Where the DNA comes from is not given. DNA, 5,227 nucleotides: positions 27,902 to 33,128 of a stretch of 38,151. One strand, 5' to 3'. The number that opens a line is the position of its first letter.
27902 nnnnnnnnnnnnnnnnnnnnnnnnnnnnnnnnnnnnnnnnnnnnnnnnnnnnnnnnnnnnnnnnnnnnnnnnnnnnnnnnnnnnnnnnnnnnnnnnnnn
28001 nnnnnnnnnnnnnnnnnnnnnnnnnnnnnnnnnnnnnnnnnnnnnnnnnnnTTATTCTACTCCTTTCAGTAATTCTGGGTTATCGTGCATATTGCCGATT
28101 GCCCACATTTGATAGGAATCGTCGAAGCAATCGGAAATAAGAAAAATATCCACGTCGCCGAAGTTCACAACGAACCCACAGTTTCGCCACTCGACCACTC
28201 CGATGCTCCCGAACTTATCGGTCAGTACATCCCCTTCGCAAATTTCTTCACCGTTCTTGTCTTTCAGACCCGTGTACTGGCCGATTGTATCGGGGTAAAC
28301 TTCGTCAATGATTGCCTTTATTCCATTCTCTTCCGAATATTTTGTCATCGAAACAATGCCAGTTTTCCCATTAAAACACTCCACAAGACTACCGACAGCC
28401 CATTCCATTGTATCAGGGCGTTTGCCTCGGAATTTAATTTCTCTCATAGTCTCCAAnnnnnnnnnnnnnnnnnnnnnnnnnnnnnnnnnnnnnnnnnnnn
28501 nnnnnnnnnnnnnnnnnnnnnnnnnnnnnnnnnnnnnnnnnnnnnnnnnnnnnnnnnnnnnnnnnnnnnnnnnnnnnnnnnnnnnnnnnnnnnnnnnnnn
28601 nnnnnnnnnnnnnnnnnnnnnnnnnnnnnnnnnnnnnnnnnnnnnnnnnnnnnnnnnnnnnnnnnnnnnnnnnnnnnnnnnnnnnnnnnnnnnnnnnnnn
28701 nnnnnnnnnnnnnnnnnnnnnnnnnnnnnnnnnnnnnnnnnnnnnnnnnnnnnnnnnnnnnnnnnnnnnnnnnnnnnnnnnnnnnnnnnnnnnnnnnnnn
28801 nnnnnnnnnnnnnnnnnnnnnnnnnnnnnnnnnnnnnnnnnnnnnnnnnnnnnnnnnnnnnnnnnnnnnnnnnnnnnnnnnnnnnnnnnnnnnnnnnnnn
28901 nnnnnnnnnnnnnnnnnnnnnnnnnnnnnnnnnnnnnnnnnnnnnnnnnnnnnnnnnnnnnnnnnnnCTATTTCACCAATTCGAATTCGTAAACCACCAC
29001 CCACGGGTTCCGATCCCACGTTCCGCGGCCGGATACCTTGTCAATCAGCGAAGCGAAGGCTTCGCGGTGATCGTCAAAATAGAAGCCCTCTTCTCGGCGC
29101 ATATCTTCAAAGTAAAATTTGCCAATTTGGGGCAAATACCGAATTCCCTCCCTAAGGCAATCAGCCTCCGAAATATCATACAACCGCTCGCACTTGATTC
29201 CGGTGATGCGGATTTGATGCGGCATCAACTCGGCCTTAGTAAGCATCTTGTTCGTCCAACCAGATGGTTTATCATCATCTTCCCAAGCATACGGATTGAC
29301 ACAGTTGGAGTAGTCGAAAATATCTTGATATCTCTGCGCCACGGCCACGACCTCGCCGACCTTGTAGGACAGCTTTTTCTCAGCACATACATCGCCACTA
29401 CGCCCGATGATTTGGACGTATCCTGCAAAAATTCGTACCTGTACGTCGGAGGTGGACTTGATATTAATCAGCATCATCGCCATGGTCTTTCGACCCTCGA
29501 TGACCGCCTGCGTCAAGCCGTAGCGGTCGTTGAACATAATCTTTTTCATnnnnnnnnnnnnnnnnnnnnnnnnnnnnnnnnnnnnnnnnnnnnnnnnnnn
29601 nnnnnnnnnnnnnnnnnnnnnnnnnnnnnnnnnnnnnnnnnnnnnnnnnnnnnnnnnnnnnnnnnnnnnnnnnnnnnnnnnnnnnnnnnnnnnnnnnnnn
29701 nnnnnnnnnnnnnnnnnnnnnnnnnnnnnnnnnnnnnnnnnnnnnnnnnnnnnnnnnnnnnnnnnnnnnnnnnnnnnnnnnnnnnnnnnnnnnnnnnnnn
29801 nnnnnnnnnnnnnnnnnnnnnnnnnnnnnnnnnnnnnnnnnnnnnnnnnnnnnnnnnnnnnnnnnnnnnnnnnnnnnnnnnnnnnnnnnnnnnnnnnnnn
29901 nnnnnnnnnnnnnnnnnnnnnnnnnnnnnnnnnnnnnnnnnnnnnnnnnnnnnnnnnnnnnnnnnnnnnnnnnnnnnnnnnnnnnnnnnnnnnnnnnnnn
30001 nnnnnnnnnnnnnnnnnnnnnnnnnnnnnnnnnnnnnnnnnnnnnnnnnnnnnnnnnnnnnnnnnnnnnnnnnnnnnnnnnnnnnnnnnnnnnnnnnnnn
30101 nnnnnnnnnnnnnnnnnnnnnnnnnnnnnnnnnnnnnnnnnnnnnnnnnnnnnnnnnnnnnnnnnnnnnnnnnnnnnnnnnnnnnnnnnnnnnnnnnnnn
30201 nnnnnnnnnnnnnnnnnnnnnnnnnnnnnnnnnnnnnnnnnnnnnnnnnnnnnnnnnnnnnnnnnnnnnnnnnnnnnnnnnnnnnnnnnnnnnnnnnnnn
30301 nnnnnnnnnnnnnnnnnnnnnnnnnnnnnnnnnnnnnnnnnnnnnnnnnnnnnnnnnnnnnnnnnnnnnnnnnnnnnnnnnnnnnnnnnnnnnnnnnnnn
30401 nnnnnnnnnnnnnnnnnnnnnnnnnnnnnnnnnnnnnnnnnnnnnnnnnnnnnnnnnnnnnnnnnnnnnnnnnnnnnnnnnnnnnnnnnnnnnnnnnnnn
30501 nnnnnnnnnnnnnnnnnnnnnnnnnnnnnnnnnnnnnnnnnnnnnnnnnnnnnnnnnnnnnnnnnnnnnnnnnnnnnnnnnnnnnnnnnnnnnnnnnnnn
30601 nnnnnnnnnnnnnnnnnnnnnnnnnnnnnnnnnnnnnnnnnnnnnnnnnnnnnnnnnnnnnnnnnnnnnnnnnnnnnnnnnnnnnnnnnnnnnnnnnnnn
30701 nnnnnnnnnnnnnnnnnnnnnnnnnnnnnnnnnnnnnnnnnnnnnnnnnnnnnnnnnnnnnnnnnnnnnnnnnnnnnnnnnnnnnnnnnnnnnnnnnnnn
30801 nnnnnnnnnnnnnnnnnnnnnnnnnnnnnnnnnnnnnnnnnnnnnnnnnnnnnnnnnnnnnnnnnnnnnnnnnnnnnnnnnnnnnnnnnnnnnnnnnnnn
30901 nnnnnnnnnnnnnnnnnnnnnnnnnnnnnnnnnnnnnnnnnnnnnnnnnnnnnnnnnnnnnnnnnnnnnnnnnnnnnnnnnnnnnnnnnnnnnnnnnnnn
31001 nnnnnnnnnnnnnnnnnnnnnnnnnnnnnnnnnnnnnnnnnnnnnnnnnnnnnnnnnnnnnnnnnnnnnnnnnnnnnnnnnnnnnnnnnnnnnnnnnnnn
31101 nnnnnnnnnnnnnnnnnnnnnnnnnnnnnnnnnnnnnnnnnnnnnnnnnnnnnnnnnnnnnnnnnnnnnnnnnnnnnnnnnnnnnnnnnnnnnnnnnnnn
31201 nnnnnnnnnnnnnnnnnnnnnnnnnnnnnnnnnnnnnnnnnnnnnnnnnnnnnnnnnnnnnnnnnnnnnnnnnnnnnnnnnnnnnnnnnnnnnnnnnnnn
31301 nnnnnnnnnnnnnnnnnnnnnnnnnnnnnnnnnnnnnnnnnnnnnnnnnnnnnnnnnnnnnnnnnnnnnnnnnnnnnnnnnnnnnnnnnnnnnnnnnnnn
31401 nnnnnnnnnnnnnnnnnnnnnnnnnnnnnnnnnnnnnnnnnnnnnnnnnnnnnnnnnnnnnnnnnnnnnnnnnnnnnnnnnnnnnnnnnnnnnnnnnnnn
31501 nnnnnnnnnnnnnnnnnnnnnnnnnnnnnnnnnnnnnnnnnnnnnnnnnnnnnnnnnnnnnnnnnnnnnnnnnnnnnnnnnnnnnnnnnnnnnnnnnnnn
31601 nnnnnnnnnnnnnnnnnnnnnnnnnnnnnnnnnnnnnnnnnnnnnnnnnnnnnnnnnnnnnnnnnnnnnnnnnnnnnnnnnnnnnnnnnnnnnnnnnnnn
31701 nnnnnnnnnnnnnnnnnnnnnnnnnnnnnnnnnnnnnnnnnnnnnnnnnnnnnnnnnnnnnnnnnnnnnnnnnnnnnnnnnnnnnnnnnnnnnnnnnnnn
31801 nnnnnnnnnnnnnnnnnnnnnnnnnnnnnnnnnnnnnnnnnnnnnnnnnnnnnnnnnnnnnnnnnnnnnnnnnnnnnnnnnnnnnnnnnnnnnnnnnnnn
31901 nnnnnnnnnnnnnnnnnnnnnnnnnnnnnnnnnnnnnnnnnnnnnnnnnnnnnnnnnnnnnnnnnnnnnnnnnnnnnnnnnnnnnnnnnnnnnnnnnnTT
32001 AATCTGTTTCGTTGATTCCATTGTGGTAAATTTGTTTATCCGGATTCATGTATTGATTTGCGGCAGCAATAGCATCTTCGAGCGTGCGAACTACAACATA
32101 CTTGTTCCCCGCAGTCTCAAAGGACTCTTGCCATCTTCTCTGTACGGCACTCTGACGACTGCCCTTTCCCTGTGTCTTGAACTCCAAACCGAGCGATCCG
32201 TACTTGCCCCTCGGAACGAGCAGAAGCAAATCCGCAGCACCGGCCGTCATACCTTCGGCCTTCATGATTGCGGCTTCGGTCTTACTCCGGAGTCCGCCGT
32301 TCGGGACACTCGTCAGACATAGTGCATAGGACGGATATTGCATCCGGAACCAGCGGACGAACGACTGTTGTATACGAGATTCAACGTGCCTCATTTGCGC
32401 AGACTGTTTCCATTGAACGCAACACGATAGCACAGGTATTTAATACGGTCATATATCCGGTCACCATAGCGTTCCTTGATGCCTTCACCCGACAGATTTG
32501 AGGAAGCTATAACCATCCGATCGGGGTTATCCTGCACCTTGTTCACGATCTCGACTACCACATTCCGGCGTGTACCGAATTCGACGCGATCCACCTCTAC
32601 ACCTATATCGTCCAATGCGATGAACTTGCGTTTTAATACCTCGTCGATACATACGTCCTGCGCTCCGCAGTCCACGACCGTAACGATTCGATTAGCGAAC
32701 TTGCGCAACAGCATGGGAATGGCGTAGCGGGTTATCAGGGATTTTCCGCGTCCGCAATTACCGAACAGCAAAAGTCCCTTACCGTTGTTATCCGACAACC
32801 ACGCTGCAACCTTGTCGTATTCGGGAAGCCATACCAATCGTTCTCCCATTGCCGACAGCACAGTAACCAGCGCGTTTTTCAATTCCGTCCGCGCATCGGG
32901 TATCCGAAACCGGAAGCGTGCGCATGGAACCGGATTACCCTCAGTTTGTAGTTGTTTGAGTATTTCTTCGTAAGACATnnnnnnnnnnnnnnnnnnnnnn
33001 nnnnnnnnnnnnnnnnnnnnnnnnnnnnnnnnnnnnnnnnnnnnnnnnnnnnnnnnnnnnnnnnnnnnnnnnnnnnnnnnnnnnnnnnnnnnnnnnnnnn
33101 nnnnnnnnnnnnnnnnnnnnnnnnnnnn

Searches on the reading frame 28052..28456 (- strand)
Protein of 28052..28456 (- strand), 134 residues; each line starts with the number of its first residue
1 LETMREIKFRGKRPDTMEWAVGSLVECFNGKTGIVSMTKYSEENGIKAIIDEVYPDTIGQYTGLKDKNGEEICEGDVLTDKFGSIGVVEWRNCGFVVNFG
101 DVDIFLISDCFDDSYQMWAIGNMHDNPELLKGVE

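Call 24: search_protein_families(library=pfam, max_evalue=0.01, proteins=[window:28052-28456:-])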
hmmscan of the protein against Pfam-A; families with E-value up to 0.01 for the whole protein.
window:28052-28456:- (134 aa): 1 family
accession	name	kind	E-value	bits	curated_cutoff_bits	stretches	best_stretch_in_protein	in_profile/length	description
PF09643.15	YopX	-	4.6e-20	72.4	22.4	1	8-131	1-128/128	YopX protein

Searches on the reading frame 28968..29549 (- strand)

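Call 24: search_protein_families(library=pfam, max_evalue=0.01, proteins=[window:28968-29549:-])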
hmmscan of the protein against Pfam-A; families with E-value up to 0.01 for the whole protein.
window:28968-29549:- (193 aa): 0 families

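Call 33: search_protein_families(library=phrogs, max_evalue=0.001, proteins=[window:28968-29549:-])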
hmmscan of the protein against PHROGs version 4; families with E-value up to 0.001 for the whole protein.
window:28968-29549:- (193 aa): 2 families
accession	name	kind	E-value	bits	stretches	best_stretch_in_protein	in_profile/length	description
phrog_874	-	unknown function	2.7e-29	103.4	1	3-192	69-257/277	-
phrog_18361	-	unknown function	4.8e-11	44.2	1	112-192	9-86/92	-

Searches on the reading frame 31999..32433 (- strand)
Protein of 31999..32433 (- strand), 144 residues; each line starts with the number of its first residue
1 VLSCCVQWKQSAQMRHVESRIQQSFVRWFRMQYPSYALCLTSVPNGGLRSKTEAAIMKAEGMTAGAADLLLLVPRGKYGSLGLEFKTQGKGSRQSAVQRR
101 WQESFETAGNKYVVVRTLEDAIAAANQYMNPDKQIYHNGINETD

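Call 25: search_protein_families(library=pfam, max_evalue=0.01, proteins=[window:31999-32433:-])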
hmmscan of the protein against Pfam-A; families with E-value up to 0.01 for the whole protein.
window:31999-32433:- (144 aa): 1 family
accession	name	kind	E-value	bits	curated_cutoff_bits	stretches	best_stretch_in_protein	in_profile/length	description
PF08774.17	VRR_NUC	-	0.00081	19.9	23.8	1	16-116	13-113/116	VRR-NUC domain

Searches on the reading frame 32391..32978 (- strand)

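Call 25: search_protein_families(library=pfam, max_evalue=0.01, proteins=[window:32391-32978:-])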
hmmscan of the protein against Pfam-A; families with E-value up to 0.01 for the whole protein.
window:32391-32978:- (195 aa): 1 family
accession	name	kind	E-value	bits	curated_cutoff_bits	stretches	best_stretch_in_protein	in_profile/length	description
PF24883.2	NPHP3_N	-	0.0018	18.9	24.8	1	50-93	5-49/164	Nephrocystin 3, N-terminal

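Call 33: search_protein_families(library=phrogs, max_evalue=0.001, proteins=[window:32391-32978:-])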
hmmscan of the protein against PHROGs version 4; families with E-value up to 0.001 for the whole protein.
window:32391-32978:- (195 aa): 2 families
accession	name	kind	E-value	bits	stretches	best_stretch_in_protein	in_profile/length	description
phrog_3277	-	DNA, RNA and nucleotide metabolism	1.5e-21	78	1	59-195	3-154/168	DnaC-like helicase loader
phrog_50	-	DNA, RNA and nucleotide metabolism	4.5e-17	63.3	1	59-195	362-511/570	DnaC-like helicase loader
